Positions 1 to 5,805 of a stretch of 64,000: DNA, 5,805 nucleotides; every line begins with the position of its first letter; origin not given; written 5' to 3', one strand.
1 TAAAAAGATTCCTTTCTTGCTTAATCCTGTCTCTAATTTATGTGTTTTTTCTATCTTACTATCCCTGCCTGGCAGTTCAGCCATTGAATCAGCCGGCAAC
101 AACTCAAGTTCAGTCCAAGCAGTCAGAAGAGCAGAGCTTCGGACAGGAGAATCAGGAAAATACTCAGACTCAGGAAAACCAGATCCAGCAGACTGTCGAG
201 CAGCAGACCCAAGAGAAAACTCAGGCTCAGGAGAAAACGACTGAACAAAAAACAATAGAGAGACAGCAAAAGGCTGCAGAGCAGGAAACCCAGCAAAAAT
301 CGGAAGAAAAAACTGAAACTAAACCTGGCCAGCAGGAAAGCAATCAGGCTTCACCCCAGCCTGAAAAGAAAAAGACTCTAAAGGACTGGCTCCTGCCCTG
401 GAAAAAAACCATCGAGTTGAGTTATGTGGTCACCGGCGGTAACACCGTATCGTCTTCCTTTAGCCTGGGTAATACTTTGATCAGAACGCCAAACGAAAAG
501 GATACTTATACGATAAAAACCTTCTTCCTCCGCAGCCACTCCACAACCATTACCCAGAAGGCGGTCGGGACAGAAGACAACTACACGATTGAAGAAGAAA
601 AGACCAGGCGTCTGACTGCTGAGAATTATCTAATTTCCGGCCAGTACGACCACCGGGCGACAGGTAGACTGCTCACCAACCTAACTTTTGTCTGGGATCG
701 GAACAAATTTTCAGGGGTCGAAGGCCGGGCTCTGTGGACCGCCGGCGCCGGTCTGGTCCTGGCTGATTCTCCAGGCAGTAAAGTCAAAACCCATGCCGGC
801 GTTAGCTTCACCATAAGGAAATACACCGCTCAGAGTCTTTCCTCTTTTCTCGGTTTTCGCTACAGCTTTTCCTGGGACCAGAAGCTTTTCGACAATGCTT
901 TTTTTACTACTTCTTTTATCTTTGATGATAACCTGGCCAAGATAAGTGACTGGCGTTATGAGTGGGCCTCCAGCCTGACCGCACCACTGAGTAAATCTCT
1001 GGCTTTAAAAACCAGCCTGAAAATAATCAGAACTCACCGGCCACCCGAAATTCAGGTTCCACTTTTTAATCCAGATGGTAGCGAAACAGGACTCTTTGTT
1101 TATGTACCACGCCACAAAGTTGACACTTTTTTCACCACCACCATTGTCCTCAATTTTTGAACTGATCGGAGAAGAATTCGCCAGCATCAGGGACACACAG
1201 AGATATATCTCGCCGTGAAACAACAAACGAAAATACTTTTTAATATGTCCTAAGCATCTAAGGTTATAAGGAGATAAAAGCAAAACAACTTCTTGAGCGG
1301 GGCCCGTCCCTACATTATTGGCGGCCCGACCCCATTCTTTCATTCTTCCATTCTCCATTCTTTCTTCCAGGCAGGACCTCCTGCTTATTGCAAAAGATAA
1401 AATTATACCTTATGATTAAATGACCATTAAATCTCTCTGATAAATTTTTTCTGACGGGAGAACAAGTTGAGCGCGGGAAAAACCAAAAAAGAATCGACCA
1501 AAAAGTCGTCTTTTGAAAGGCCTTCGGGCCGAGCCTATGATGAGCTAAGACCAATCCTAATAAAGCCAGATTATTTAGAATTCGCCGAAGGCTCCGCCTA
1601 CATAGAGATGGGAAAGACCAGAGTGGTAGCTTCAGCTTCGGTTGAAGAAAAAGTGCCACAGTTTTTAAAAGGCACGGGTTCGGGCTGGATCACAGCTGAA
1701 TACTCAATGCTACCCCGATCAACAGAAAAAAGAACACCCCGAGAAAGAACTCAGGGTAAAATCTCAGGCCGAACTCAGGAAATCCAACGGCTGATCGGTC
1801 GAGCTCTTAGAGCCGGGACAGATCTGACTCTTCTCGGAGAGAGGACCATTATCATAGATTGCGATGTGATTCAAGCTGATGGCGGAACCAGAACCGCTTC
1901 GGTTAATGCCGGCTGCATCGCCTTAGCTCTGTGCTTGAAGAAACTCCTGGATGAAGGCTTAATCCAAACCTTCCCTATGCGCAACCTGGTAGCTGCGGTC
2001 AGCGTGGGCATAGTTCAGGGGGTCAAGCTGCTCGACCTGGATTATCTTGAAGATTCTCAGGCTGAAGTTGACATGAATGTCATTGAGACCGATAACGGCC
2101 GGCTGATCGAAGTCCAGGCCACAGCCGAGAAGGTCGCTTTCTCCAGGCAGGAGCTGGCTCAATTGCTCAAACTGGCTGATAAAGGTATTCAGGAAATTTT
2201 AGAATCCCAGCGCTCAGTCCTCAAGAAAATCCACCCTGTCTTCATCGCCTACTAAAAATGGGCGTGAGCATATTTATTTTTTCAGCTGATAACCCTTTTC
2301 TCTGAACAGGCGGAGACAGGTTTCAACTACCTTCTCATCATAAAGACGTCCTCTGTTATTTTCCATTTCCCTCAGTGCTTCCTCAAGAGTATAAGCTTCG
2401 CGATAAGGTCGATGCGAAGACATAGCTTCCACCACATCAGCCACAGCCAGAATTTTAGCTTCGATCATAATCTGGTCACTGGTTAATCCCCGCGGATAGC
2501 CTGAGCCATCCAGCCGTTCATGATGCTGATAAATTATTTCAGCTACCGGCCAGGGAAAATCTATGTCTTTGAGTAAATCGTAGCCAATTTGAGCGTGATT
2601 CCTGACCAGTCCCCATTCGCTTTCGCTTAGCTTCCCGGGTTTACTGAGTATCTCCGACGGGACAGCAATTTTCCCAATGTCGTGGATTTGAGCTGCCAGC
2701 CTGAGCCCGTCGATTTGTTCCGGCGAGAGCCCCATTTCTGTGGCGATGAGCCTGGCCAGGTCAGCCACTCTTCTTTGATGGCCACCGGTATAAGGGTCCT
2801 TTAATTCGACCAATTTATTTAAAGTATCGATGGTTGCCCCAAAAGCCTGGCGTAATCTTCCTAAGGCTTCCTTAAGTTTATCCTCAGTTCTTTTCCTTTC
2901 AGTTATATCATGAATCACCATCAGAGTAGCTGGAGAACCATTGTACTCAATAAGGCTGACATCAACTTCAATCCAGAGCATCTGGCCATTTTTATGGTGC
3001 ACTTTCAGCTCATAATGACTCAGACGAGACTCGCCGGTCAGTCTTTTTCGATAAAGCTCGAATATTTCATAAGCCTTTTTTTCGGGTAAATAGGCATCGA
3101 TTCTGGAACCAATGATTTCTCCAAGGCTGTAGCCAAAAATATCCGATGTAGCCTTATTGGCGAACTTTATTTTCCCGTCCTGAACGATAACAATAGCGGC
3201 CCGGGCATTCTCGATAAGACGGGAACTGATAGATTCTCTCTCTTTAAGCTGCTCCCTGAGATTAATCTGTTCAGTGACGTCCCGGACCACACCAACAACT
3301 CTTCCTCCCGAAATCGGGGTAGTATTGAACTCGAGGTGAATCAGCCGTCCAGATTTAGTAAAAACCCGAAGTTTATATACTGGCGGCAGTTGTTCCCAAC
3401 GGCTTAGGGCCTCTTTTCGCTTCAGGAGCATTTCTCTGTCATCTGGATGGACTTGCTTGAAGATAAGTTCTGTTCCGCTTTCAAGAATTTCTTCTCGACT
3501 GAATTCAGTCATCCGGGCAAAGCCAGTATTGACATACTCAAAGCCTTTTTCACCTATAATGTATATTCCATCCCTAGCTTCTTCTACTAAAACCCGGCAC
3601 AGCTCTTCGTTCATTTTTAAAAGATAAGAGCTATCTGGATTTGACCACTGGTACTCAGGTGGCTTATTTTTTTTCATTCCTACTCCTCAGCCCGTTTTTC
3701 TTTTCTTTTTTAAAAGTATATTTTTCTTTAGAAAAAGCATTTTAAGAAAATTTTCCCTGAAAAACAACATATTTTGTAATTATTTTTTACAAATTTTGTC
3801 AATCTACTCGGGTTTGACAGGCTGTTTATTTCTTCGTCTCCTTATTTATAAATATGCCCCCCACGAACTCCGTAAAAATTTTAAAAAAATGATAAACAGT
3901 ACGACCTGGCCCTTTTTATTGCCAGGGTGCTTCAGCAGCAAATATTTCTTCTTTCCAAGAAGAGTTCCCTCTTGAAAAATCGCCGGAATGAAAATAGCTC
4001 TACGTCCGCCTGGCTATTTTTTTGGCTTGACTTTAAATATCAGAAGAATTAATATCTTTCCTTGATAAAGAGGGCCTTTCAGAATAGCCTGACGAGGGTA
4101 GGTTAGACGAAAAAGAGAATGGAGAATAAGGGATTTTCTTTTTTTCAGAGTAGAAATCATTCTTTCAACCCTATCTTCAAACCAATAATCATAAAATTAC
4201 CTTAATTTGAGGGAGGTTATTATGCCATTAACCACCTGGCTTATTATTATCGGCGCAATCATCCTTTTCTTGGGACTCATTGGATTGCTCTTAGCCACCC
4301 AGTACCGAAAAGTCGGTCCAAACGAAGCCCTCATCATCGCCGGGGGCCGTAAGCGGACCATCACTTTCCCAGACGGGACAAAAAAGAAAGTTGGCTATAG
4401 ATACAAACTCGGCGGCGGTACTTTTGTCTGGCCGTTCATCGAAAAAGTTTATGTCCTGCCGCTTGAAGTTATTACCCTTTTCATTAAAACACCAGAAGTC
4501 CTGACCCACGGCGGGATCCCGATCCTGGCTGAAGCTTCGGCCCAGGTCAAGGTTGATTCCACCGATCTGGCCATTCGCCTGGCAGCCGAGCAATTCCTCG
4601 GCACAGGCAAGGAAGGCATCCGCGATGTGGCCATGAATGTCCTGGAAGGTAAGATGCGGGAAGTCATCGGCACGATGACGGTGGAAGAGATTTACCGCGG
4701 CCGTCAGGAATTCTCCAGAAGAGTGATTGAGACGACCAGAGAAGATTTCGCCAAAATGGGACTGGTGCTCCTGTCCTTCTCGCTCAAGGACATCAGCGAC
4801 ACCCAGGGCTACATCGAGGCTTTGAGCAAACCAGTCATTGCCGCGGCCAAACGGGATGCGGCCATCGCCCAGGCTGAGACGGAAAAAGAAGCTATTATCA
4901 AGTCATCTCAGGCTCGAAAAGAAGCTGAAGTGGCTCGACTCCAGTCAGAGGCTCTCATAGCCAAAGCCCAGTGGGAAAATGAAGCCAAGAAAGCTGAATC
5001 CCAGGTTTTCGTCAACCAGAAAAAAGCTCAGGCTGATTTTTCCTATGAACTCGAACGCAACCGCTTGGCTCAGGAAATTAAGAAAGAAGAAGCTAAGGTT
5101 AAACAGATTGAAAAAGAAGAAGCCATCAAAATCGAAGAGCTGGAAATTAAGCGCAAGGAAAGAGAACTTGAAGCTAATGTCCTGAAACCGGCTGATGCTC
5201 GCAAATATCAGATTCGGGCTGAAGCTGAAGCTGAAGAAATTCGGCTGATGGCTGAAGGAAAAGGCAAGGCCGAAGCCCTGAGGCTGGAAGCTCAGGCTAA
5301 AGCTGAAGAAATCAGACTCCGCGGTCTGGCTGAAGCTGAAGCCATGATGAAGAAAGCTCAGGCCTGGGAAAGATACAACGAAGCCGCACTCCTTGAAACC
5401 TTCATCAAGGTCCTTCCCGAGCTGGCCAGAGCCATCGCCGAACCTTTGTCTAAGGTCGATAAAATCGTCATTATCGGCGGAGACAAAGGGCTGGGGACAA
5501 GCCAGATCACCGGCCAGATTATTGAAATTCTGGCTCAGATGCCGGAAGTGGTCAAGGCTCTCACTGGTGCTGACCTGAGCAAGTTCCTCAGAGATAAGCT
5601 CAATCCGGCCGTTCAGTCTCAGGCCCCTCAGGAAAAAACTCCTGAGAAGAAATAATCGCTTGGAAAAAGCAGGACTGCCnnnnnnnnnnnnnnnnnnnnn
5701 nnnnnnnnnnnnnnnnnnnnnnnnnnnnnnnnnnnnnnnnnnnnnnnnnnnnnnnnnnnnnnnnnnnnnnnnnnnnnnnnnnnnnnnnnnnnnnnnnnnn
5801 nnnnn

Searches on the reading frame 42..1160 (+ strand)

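Call 60: search_protein_families(library=pfam, proteins=[window:42-1160:+], max_evalue=0.00001)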
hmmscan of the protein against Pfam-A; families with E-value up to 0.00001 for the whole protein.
window:42-1160:+ (372 aa): 1 family
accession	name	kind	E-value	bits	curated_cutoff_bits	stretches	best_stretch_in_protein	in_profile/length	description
PF04338.18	DUF481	-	3.1e-22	80.1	21.1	1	124-336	1-193/210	Protein of unknown function, DUF481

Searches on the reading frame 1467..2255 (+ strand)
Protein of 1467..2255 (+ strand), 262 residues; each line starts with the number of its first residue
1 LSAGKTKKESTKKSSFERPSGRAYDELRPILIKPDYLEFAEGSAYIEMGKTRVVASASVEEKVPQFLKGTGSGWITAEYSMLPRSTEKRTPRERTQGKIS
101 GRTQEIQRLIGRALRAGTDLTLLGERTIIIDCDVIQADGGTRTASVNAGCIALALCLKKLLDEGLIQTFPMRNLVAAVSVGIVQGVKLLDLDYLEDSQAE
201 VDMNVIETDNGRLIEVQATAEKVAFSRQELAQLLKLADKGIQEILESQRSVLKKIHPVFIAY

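Call 60: search_protein_families(library=pfam, proteins=[window:1467-2255:+], max_evalue=0.00001)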
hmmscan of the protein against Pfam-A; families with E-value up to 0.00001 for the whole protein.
window:1467-2255:+ (262 aa): 2 families
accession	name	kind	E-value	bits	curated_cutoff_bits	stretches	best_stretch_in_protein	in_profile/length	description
PF01138.27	RNase_PH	-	1.4e-28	100.4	25.5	1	26-155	1-126/130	3' exoribonuclease family, domain 1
PF03725.20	RNase_PH_C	-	4.5e-10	39.8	20.8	1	174-239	2-66/67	3' exoribonuclease family, domain 2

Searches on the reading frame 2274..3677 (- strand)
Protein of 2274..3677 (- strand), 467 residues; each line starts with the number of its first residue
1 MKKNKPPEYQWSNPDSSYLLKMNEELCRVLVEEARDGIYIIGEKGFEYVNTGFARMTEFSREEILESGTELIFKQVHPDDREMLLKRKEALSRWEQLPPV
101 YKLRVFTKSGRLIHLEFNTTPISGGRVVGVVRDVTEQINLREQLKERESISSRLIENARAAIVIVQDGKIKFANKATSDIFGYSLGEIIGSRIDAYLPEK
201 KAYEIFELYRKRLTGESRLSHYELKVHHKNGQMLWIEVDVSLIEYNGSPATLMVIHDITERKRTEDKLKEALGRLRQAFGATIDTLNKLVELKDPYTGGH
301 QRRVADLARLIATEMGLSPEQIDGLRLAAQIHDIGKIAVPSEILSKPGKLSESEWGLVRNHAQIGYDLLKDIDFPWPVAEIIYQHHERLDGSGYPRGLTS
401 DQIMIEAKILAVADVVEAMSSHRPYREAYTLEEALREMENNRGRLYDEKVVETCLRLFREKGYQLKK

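Call 60: search_protein_families(library=pfam, proteins=[window:2274-3677:-], max_evalue=0.00001)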
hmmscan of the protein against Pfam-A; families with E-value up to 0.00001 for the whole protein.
window:2274-3677:- (467 aa): 7 families
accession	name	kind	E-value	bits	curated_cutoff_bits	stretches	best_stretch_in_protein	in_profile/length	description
PF13487.12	HD_5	-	6.3e-43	146.9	27.2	1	285-450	2-170/170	HD domain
PF13426.13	PAS_9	-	1.6e-22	80.2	27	2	161-260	3-103/103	PAS domain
PF01966.28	HD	-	4.3e-21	75.8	22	1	298-419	2-116/116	HD domain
PF00989.32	PAS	-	1.6e-17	64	22.6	1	153-258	5-113/113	PAS fold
PF08448.16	PAS_4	-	6e-16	59.1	23.1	1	162-263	9-110/110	PAS fold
PF08447.18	PAS_3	-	9.1e-16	58.4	25.6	1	172-252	3-85/89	PAS fold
PF13188.13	PAS_8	-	1.6e-12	47.3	21.8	1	153-201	5-55/65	PAS domain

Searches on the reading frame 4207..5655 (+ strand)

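Call 60: search_protein_families(library=pfam, proteins=[window:4207-5655:+], max_evalue=0.00001)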
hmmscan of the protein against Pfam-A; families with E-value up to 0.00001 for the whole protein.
window:4207-5655:+ (482 aa): 2 families
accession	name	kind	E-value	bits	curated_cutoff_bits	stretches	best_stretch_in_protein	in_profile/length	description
PF01145.31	Band_7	-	7.6e-29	101.4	23.6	1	35-227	2-176/176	SPFH domain / Band 7 family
PF15975.10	Flot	-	8.1e-08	32.8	27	1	354-437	5-90/124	Flotillin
